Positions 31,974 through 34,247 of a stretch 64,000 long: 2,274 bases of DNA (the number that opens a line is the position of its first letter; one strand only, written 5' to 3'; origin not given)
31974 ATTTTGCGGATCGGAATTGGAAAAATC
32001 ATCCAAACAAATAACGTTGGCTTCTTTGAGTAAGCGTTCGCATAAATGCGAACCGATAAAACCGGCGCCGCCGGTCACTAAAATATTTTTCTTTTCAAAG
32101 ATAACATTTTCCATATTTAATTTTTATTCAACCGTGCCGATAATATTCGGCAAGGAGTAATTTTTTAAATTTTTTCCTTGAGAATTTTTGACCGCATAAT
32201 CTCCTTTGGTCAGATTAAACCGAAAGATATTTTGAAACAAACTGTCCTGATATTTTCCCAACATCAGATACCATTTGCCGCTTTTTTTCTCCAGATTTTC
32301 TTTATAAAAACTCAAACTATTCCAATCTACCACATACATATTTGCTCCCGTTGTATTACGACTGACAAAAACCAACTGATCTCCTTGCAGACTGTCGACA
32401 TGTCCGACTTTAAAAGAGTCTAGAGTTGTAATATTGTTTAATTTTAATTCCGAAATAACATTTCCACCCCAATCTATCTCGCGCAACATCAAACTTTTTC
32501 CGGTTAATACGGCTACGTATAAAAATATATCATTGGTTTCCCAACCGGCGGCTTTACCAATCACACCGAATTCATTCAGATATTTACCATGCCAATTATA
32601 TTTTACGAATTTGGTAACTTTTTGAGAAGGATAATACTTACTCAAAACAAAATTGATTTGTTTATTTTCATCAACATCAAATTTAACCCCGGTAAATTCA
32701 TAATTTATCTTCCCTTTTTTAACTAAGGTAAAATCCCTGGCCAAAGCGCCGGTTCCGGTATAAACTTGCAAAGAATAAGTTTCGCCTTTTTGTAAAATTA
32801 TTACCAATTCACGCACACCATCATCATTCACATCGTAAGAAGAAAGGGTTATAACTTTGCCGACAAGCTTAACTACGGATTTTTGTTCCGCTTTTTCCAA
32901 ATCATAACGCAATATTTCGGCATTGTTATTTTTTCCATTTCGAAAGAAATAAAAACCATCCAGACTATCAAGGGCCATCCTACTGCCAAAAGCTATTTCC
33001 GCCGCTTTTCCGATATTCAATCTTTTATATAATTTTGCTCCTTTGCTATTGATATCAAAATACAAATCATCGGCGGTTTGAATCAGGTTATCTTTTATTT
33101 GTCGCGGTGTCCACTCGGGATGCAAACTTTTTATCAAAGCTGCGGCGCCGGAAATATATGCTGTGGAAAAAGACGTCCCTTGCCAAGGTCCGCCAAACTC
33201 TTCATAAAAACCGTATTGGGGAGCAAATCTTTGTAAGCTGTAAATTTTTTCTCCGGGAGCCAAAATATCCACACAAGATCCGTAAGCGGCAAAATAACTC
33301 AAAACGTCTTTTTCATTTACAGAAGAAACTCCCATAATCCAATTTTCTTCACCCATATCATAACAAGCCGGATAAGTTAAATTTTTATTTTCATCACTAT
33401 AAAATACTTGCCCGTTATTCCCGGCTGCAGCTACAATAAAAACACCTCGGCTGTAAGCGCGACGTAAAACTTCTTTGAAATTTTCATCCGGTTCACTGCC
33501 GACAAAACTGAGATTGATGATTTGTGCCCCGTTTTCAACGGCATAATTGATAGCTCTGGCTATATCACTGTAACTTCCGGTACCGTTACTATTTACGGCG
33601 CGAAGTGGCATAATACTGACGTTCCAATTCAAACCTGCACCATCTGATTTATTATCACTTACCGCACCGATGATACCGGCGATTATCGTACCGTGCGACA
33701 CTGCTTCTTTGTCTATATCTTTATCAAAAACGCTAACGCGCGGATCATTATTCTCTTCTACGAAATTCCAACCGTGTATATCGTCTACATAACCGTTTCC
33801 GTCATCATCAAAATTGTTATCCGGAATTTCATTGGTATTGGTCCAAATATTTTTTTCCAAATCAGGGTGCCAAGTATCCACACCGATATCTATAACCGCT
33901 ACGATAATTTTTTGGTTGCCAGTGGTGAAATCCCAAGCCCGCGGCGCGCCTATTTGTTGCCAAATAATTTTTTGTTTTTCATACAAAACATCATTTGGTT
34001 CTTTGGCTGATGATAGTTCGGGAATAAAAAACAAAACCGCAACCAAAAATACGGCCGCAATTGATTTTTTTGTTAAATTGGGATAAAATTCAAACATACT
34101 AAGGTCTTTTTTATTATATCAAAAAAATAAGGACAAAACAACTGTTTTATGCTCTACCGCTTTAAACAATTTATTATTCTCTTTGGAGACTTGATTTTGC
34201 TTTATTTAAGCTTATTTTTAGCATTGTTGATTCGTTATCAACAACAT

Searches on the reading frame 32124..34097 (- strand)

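Call 18: search_protein_families(library=pfam, proteins=[window:32124-34097:-], max_evalue=0.00001)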
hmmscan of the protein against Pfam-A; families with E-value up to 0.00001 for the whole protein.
window:32124-34097:- (657 aa): 1 family
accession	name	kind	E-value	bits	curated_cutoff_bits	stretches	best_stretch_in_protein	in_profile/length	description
PF00082.27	Peptidase_S8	-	2.2e-49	168.7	21.8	1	62-345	2-276/288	Subtilase family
